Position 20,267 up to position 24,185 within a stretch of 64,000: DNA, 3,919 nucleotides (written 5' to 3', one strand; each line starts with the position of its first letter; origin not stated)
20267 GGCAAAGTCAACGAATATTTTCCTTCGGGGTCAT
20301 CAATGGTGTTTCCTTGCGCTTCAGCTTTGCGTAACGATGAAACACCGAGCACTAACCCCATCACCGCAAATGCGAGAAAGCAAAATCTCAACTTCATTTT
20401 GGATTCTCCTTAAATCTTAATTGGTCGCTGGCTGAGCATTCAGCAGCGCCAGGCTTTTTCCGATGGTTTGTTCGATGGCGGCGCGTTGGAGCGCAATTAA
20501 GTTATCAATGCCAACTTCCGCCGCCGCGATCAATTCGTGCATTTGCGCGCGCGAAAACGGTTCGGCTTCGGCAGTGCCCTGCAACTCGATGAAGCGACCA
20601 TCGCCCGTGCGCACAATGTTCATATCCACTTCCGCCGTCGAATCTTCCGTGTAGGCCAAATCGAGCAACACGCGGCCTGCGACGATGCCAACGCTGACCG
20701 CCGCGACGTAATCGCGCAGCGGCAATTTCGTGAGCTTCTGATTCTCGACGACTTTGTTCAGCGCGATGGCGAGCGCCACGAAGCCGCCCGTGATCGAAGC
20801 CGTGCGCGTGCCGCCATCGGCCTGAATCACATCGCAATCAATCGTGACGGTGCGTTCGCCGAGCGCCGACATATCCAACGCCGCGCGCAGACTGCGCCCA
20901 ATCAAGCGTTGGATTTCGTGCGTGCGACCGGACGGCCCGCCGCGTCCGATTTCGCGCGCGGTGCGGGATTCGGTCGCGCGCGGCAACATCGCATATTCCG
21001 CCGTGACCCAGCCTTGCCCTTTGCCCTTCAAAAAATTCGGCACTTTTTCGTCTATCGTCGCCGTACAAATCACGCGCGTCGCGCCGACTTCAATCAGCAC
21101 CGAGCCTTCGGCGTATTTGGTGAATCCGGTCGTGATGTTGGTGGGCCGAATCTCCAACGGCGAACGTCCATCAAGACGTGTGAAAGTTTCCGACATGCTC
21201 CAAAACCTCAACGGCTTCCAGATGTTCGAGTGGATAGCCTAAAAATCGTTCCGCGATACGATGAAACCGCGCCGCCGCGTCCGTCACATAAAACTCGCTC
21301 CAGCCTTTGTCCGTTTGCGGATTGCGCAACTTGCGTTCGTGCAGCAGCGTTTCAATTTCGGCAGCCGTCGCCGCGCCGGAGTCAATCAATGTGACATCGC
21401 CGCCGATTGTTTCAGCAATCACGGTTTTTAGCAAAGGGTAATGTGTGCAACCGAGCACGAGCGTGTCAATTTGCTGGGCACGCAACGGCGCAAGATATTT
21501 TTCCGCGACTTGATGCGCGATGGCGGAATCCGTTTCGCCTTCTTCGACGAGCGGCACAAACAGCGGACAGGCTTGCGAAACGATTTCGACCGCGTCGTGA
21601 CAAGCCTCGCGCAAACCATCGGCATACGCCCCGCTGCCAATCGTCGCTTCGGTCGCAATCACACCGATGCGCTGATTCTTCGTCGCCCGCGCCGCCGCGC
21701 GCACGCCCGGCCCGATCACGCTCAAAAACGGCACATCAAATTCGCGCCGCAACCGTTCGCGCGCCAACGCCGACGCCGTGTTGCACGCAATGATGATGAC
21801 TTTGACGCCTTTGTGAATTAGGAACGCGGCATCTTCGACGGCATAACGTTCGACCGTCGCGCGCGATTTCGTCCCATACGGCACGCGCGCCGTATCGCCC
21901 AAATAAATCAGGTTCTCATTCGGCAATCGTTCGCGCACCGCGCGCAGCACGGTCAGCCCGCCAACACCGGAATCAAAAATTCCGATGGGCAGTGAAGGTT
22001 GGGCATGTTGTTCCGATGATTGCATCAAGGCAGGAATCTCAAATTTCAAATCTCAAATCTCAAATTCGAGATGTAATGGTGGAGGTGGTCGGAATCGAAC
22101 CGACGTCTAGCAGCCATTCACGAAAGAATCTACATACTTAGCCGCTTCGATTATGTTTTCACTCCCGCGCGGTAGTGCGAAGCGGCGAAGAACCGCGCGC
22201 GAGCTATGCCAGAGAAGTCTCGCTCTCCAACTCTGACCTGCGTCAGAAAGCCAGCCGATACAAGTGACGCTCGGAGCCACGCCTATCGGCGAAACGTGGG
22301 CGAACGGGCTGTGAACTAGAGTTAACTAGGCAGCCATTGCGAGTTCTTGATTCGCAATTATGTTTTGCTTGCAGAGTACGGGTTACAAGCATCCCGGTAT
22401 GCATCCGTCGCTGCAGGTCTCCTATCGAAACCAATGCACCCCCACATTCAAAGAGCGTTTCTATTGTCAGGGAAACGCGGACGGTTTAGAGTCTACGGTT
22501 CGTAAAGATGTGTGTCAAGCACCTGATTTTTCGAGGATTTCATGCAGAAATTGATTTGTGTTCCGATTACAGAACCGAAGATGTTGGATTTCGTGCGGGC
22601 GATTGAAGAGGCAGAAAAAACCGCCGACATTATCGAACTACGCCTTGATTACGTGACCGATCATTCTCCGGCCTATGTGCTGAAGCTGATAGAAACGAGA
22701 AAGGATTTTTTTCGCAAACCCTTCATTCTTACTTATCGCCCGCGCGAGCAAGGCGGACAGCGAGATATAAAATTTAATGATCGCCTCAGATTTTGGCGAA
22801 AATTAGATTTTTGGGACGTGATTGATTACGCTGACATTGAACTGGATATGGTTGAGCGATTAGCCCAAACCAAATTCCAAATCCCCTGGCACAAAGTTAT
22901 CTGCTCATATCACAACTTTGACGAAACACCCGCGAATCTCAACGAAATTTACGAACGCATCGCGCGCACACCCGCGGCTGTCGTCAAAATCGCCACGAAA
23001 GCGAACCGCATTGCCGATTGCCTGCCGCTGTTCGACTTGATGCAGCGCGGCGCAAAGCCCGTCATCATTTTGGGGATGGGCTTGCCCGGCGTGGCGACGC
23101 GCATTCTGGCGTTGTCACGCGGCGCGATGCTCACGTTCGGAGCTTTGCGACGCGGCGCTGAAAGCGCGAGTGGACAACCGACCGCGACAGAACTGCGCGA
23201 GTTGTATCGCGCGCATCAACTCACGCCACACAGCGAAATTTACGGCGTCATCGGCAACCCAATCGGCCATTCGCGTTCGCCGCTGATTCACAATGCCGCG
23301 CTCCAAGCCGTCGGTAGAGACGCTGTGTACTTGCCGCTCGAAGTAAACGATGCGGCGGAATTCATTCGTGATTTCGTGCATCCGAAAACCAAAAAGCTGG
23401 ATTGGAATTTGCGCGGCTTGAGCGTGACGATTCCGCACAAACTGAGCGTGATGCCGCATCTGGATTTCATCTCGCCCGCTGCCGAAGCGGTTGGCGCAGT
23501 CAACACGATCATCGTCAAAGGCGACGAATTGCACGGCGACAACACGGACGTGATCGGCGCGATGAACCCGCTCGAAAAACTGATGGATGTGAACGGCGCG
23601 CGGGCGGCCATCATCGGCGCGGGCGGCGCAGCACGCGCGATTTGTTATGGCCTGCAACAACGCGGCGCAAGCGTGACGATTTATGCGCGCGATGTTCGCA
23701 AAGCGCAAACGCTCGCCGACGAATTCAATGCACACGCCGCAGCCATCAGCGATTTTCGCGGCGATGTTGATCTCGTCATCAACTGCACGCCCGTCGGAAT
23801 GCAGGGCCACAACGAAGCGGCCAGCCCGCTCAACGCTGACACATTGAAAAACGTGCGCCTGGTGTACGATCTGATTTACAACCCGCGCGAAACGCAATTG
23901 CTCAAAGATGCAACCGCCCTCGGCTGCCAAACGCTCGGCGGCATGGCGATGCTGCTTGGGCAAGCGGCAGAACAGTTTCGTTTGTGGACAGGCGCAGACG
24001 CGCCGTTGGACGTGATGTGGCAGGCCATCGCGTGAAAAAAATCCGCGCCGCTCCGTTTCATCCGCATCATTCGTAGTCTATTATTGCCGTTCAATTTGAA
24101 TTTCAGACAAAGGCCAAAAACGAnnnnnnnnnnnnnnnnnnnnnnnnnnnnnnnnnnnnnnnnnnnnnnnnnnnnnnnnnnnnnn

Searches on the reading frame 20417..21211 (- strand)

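Call 58: search_protein_families(library=pfam, proteins=[window:20417-21211:-], max_evalue=0.0001)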
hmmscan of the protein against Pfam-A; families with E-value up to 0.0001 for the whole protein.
window:20417-21211:- (264 aa): 2 families
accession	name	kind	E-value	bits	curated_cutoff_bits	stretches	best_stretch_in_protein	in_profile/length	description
PF01138.27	RNase_PH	-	9e-28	97.7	25.5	1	20-150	1-127/130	3' exoribonuclease family, domain 1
PF03725.20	RNase_PH_C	-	6.7e-12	45.6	20.8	1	167-232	1-65/67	3' exoribonuclease family, domain 2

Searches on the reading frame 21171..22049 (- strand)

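Call 58: search_protein_families(library=pfam, proteins=[window:21171-22049:-], max_evalue=0.0001)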
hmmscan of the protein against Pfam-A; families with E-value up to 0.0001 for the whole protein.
window:21171-22049:- (292 aa): 1 family
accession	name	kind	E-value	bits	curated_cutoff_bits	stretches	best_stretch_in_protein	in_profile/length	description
PF01177.27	Asp_Glu_race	-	9.4e-25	88.1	31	1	35-231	17-210/211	Asp/Glu/Hydantoin racemase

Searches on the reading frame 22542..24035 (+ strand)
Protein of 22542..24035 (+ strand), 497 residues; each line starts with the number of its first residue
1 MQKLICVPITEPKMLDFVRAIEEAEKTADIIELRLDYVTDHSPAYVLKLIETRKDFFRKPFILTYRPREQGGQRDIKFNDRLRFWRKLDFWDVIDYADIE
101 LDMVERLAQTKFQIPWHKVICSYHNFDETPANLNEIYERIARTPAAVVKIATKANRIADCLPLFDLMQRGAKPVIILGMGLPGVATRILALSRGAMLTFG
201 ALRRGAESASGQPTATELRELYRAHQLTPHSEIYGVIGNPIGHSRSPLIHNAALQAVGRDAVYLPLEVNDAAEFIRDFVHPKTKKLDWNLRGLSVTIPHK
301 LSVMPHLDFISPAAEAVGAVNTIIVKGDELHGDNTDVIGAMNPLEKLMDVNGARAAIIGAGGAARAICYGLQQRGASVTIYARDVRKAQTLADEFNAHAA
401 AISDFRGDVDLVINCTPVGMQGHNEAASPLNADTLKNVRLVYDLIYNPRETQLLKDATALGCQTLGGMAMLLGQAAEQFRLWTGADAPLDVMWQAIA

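Call 59: search_protein_families(library=pfam, proteins=[window:22542-24035:+], max_evalue=0.0001)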
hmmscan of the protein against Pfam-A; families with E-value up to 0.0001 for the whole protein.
window:22542-24035:+ (497 aa): 5 families
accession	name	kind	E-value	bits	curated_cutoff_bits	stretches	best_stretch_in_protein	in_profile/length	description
PF01487.21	DHquinase_I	-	1.1e-44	153.7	22.2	1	6-222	1-230/230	Type I 3-dehydroquinase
PF08501.16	Shikimate_dh_N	-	3.7e-25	88.4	27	1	236-323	1-83/83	Shikimate dehydrogenase substrate binding domain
PF18317.6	SDH_C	-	1.5e-11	44.2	25.8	1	467-496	1-30/31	Shikimate 5'-dehydrogenase C-terminal domain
PF01488.26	Shikimate_DH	-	1.9e-07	31.7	24.3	1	346-416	6-83/138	Shikimate / quinate 5-dehydrogenase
PF03807.23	F420_oxidored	-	1e-05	26.5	21.6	1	356-418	3-69/94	NADP oxidoreductase coenzyme F420-dependent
